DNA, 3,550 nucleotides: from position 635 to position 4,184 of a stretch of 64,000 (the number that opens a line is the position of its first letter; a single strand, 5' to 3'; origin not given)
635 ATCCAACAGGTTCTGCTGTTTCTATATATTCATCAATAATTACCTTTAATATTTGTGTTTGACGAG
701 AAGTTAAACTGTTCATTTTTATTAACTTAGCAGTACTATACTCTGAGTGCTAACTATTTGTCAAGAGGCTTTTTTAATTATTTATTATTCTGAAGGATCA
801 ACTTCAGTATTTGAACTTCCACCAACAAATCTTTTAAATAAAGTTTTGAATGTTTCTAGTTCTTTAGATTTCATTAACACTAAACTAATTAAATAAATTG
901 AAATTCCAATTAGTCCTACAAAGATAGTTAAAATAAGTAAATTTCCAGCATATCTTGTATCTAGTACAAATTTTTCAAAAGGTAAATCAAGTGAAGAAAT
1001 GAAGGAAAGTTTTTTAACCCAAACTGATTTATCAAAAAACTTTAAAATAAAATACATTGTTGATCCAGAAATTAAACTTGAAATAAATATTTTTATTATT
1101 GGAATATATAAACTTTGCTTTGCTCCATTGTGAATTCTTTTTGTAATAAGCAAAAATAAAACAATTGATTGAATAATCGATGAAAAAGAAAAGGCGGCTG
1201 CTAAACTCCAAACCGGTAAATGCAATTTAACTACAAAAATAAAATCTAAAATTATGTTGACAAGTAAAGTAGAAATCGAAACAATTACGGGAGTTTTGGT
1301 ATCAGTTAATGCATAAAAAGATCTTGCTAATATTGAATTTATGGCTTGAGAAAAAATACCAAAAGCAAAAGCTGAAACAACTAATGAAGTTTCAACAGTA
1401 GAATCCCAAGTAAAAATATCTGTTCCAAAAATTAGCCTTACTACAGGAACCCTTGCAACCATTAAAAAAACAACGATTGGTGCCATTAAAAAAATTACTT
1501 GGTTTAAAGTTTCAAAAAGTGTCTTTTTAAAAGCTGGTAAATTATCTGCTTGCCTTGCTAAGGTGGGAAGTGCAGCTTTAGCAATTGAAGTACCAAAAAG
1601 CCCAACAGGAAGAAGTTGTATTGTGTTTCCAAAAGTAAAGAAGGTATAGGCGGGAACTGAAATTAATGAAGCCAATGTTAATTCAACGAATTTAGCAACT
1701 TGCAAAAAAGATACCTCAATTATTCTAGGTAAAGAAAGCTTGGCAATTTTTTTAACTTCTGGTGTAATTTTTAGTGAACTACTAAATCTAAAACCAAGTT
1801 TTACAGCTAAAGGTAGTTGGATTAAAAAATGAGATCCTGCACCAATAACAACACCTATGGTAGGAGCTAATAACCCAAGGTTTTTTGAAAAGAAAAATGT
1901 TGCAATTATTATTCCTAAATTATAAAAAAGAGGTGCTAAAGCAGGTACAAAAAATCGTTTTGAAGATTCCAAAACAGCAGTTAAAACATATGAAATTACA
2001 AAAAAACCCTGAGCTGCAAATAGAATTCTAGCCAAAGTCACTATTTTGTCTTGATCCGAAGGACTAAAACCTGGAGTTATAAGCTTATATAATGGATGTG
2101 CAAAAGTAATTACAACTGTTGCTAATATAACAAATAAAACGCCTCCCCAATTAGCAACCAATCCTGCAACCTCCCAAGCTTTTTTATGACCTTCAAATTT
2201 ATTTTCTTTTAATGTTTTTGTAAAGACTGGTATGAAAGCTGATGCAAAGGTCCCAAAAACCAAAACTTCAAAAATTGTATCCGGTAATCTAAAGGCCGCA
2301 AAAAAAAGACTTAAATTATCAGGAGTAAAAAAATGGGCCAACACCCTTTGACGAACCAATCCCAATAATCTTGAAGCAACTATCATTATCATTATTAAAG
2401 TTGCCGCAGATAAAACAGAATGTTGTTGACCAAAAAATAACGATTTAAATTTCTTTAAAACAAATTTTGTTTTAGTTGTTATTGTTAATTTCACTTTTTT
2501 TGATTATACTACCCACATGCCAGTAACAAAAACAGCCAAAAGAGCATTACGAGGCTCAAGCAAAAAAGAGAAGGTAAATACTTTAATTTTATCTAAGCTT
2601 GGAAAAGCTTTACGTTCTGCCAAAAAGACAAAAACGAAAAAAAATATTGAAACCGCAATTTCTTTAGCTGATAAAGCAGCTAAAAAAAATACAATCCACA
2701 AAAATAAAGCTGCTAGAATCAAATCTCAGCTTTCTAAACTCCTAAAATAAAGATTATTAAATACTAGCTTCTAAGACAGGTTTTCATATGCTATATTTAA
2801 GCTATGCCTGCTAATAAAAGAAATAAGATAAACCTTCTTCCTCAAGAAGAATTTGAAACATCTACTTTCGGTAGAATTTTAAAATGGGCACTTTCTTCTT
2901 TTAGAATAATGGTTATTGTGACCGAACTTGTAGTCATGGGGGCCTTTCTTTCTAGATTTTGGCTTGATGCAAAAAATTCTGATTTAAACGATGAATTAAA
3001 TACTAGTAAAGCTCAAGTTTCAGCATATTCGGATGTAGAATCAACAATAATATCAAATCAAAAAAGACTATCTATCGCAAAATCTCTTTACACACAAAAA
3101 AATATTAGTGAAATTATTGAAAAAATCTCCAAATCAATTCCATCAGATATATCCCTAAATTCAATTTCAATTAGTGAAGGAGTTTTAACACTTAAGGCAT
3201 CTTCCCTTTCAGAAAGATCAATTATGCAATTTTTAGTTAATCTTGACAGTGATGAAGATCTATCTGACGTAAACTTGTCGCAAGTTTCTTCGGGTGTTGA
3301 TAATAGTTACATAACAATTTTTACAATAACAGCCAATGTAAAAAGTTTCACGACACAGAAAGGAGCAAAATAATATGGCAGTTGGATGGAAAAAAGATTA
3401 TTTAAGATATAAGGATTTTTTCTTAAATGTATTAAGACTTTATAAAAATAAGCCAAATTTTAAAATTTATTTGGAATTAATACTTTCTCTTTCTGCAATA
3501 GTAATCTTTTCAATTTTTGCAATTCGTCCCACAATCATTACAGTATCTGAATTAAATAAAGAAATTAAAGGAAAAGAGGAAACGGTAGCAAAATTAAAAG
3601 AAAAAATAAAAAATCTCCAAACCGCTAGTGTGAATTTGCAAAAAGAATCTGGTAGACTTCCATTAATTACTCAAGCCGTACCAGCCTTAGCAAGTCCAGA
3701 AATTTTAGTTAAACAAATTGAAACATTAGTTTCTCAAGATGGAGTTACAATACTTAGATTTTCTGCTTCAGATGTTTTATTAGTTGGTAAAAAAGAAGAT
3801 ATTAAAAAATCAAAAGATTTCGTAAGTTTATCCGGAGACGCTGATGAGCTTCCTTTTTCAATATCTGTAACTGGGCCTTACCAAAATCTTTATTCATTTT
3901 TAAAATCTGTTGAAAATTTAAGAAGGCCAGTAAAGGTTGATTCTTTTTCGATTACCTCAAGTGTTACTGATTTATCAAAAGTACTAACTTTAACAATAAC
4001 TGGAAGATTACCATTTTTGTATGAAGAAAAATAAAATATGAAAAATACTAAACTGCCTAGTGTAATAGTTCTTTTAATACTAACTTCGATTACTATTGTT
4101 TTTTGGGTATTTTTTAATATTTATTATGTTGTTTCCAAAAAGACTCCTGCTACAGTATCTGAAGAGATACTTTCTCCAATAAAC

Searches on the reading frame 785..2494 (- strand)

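Call 8: search_protein_families(library=pfam, proteins=[window:785-2494:-], max_evalue=0.001)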
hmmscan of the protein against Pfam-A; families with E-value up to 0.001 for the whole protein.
window:785-2494:- (569 aa): 2 families
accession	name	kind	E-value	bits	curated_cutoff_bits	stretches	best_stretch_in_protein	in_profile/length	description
PF03023.19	MurJ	-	6.1e-66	223.3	27.4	1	61-489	11-438/451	Lipid II flippase MurJ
PF13440.11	Polysacc_synt_3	-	9.2e-08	32.1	23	1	266-358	194-286/293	Polysaccharide biosynthesis protein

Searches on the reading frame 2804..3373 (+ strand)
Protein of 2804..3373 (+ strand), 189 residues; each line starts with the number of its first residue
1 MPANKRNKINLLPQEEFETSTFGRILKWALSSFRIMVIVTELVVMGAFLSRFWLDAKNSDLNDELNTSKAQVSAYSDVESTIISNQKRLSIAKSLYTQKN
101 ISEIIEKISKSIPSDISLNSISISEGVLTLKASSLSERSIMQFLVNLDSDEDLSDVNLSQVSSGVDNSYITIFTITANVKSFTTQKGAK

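Call 8: search_protein_families(library=pfam, proteins=[window:2804-3373:+], max_evalue=0.001)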
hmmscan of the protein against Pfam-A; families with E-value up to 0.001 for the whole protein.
window:2804-3373:+ (189 aa): 1 family
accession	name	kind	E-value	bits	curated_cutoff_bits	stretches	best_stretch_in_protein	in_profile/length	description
PF05137.18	PilN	-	6.2e-12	45.8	22.8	1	104-178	2-77/78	Fimbrial assembly protein (PilN)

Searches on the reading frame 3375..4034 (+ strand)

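Call 8: search_protein_families(library=pfam, proteins=[window:3375-4034:+], max_evalue=0.001)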
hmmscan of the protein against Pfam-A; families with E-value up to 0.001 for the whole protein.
window:3375-4034:+ (219 aa): 2 families
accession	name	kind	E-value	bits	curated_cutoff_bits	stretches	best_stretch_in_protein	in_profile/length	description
PF04350.18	PilO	-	5.7e-10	39.9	22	1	60-208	4-136/145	Pilus assembly protein, PilO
PF04977.20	DivIC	-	0.00014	22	28.9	1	41-89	3-51/80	Septum formation initiator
